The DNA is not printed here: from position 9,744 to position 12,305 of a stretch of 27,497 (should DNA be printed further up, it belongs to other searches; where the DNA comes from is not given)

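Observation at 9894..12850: Compact glycyl radical enzyme with C-x-E active site and atypical Gly motif, plus short activase; substrate unknown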

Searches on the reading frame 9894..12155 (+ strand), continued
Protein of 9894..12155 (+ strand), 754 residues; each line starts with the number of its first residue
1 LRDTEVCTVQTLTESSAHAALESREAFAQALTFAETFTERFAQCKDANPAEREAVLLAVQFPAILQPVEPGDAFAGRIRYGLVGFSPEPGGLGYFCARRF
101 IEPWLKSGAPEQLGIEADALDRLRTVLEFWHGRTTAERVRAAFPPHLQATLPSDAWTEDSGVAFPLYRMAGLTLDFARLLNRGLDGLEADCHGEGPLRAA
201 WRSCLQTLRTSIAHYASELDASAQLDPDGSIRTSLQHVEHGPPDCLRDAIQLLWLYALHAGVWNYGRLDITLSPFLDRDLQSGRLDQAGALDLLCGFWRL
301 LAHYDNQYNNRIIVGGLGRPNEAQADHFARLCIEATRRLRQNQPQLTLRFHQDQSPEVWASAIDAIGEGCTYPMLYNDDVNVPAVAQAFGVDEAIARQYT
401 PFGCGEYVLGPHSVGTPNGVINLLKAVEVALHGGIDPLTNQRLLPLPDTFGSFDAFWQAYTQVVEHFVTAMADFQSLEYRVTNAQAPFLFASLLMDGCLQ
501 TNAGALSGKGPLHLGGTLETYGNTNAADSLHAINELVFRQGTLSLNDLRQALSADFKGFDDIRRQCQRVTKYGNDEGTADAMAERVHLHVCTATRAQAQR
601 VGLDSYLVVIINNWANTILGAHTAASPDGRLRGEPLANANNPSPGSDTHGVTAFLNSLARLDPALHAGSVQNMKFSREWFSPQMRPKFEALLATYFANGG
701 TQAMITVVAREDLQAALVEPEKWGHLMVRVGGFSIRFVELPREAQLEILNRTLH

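Call 42: search_solved_structures(query=A1, max_evalue=1e-20, show_alignments=5)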
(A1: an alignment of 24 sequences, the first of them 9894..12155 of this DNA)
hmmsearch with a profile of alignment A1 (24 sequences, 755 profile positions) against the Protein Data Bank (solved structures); distinct sequences matched with E-value up to 1e-20: 33.
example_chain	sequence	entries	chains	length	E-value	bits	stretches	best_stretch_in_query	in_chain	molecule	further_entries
1r8w_A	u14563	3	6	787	1.1e-107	364.1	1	24-755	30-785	glycerol dehydratase | B12-independent glycerol dehydratase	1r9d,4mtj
9rco_A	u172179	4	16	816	1.3e-101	344.1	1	25-753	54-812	Glycyl radical protein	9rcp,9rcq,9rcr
9f3w_A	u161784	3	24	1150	2.4e-101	343.2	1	104-754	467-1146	Choline trimethylamine-lyase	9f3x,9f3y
5i2a_A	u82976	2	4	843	4.1e-96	325.8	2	24-559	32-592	Diol-dehydratase | Diol dehydratase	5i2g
8id7_A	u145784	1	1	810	2.1e-94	320.2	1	22-755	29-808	Probable dehydratase YbiW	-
8yjn_A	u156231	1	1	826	2.3e-94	320.1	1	22-755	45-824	Probable dehydratase YbiW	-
2f3o_A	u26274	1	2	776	1.2e-93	317.7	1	18-752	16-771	pyruvate formate-lyase 2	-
6xs4_A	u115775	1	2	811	2.7e-92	313.2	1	3-755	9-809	Formate C-acetyltransferase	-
5a0z_A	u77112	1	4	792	8.1e-88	298.4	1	104-754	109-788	CHOLINE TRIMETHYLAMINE LYASE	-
5a0u_A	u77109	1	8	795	8.2e-88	298.4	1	104-754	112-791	CHOLINE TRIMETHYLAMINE LYASE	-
6vxc_A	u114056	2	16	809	3.4e-86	293.1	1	98-753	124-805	Trans-4-hydroxy-L-proline dehydratase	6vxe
8iof_A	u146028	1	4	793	1.2e-85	291.2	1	20-753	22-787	Benzylsuccinate synthase alpha subunit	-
7vua_A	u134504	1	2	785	9.4e-85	288.3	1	29-754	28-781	HplG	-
8id1_A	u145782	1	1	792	1.8e-84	287.4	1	107-755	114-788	Formate C-acetyltransferase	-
5ymr_B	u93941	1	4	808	3e-84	286.6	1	21-755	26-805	Formate acetyltransferase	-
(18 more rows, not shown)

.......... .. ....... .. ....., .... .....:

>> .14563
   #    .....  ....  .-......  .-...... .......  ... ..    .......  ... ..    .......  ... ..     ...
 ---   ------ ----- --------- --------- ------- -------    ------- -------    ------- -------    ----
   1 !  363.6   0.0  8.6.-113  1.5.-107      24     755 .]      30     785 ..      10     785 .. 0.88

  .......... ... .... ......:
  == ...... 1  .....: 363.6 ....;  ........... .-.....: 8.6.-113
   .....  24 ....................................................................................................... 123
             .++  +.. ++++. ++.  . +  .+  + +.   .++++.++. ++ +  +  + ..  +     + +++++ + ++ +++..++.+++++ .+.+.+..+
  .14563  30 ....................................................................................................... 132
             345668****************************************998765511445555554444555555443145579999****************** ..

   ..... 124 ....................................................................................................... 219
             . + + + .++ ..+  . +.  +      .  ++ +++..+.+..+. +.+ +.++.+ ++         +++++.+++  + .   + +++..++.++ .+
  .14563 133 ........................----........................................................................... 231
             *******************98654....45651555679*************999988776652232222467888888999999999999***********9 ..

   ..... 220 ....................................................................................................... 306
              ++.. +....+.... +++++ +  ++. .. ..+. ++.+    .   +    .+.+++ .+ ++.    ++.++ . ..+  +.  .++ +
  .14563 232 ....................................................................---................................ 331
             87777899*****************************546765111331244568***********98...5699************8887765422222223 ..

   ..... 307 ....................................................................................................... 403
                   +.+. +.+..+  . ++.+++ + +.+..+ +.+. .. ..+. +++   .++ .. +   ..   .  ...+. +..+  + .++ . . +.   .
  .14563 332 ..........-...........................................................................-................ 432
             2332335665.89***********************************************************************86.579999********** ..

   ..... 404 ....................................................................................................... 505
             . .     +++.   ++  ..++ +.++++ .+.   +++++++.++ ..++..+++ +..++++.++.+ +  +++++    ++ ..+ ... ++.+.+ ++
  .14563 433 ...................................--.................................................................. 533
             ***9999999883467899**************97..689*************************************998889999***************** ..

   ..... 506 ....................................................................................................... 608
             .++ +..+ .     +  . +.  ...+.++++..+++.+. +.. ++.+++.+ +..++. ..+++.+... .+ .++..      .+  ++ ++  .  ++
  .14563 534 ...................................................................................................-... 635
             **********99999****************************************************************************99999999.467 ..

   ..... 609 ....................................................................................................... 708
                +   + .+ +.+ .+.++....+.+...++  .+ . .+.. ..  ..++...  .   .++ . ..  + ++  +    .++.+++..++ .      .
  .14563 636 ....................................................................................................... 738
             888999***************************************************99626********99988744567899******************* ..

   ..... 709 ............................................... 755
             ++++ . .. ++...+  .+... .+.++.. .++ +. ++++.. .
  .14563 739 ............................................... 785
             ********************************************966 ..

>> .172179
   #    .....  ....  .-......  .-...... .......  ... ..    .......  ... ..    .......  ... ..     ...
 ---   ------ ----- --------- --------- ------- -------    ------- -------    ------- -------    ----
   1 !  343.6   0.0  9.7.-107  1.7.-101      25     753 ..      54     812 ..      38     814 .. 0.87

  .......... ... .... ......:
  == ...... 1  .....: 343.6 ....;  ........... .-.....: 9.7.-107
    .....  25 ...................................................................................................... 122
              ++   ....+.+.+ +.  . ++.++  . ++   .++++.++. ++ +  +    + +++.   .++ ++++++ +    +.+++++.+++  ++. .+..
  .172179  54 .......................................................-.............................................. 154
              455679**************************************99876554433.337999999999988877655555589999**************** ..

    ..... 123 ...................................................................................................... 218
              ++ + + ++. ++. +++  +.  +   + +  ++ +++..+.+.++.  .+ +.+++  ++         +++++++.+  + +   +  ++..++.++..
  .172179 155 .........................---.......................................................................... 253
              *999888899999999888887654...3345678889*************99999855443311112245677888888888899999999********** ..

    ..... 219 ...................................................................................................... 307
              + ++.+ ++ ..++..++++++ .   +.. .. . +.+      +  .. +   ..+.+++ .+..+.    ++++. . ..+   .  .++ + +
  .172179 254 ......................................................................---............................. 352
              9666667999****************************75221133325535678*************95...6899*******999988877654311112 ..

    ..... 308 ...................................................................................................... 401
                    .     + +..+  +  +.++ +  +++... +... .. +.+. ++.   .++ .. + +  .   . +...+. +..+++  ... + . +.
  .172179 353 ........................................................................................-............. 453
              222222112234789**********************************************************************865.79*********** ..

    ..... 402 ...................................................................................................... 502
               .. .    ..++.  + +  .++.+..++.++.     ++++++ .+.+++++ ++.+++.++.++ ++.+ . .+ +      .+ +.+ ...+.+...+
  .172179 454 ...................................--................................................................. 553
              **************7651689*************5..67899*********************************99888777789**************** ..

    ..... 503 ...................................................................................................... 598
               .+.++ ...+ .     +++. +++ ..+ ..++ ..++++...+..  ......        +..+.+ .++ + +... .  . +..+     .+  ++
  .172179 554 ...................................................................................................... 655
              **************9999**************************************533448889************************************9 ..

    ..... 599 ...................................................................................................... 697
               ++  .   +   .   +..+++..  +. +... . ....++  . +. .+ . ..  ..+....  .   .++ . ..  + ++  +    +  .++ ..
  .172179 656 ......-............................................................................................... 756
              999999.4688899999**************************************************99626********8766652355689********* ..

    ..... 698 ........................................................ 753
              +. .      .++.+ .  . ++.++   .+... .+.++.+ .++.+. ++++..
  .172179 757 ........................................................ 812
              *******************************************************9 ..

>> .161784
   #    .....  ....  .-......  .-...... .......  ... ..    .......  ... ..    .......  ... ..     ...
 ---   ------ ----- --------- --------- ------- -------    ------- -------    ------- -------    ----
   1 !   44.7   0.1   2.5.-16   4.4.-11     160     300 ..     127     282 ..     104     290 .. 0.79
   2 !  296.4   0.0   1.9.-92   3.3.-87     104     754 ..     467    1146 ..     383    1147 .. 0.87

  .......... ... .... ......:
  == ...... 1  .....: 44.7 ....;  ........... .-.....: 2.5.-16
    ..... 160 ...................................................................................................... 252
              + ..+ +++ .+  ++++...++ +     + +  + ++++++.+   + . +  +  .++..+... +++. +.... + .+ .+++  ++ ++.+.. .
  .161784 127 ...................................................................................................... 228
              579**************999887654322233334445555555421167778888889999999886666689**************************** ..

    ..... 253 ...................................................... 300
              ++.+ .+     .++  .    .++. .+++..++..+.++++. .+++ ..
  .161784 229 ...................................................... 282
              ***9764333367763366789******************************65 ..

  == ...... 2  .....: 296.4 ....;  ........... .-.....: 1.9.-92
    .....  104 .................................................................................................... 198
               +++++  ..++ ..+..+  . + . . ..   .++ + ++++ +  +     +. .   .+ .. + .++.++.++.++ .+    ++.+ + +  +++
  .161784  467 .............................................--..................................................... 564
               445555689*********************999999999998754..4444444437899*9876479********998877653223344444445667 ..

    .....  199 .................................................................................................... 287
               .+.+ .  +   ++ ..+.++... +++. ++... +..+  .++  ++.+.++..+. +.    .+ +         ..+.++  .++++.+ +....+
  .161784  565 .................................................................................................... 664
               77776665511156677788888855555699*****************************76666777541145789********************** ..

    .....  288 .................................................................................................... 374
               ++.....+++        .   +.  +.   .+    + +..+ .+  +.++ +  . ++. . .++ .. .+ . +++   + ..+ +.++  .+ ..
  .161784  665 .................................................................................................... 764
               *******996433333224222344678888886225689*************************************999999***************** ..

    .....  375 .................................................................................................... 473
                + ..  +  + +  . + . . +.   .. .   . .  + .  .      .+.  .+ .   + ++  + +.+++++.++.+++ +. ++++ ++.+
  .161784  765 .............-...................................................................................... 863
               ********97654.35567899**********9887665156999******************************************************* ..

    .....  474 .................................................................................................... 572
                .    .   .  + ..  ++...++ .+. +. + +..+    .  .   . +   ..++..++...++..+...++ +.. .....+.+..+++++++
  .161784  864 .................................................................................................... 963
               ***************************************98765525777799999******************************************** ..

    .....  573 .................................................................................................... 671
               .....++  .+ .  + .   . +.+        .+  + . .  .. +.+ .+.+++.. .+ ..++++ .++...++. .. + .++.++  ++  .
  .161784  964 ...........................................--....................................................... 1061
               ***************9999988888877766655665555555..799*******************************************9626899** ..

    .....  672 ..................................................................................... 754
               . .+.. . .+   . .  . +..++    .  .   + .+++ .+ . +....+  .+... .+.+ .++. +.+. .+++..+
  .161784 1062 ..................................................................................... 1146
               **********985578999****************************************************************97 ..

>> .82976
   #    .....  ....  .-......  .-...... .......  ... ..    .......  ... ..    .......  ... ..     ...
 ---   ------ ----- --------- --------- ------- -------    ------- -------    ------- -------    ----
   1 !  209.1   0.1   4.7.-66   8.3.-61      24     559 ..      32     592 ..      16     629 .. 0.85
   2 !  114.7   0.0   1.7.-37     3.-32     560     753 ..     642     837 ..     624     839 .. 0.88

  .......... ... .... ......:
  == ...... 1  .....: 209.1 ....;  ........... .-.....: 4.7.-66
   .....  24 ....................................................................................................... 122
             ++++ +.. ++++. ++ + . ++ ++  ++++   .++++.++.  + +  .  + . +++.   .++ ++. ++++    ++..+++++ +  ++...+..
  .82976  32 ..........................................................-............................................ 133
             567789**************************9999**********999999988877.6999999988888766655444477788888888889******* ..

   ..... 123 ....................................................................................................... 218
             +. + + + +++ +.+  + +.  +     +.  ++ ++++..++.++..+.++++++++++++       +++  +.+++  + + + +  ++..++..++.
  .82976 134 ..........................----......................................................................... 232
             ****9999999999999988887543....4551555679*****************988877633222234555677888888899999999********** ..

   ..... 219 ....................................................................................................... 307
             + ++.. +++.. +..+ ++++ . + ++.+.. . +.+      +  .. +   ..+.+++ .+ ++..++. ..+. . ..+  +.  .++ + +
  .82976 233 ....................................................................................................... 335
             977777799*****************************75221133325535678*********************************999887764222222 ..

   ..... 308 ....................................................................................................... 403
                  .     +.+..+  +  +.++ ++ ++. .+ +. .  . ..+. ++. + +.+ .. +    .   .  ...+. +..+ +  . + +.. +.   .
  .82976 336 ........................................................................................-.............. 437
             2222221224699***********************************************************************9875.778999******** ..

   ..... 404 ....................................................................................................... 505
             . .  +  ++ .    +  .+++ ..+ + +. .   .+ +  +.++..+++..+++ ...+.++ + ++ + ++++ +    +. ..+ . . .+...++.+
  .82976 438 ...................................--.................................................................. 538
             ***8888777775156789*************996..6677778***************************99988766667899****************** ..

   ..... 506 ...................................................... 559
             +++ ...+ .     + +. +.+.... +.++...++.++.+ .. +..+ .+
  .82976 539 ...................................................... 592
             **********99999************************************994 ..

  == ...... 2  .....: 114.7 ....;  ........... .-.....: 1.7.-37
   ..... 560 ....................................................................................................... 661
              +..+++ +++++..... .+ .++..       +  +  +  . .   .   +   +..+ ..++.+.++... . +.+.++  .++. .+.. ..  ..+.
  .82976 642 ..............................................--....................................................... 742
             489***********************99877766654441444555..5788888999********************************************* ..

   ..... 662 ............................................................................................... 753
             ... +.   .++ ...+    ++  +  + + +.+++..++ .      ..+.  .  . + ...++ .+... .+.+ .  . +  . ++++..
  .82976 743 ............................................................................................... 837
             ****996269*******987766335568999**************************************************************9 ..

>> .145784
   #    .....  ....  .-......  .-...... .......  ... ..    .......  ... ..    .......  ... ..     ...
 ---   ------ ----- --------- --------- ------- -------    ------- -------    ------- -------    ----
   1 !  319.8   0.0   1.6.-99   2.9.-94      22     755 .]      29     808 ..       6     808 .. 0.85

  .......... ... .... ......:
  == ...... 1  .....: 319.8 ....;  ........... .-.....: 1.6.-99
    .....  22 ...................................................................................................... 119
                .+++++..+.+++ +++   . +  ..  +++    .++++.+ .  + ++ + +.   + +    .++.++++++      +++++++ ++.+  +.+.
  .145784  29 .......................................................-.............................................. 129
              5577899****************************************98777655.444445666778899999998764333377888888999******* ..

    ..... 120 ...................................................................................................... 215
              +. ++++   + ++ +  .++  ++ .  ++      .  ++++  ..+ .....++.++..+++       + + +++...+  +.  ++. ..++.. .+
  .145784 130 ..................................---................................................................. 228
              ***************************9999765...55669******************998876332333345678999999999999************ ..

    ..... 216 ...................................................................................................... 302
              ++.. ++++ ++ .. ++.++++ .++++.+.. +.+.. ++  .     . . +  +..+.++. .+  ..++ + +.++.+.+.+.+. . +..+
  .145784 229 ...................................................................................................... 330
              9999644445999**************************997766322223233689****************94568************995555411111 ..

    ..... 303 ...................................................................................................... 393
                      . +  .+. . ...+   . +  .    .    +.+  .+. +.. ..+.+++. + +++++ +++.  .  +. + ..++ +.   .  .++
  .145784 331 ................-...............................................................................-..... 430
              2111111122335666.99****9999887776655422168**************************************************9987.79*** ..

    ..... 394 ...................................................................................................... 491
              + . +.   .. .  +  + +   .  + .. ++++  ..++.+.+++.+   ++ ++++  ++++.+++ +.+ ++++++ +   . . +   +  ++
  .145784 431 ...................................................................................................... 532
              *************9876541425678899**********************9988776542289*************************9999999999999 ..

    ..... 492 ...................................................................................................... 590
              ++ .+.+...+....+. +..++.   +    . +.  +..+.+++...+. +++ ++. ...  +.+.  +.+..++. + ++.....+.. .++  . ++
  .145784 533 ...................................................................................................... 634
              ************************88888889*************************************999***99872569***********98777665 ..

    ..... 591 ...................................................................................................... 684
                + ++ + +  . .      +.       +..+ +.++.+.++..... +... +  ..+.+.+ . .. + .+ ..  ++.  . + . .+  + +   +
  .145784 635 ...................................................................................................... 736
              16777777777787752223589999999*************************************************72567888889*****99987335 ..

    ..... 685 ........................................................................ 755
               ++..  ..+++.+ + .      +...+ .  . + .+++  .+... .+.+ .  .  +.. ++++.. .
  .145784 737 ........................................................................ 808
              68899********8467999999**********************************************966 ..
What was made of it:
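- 11100..11111 (+): Cys loop G403-C404-G405-E406. This is the thiyl-radical Cys plus the Glu of the C-x-E motif. It aligns to C433/E435 of glycerol dehydratase and to the C-x-E of propanediol dehydratase, CutC and YbiW (call 42).
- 12078..12095 (+): Glycyl radical loop R729-V-G-G732-F-S734. G732 is the predicted radical site. It aligns to RVAGYS of glycerol dehydratase, propanediol dehydratase, CutC and YbiW (call 42).
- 10383..10406 (+): Motif F164-P-L-Y167-R168-M-A-G171. Gly171 takes the place of the general-acid His (His164 of glycerol dehydratase). Arg168 is near-invariant. Profile-to-PDB alignments (call 42), anchored by the conserved D175/helix.
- On Glycerol dehydratase / propanediol dehydratase: Thr/Val262 after a deletion, Pro417, Ile611 and Asn613 (call 42).
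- Closest known: B12-independent glycerol dehydratase. Same: These are the best profile matches (364, 344 and 326 bits, call 42).
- Closest known: YbiW / PflD. Different: YbiW keeps the His (AHLAVNF) where this family has Gly (call 42).
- The general-acid His used by the C-O-cleaving GREs aligned here (glycerol and propanediol dehydratases, YbiW; call 42) is Gly here. An alkoxide leaving group should need a general acid, yet the His present in YbiW and the dehydratases is Gly171 here (call 42). The margin over CutC, YbiW and the others is small (call 42).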
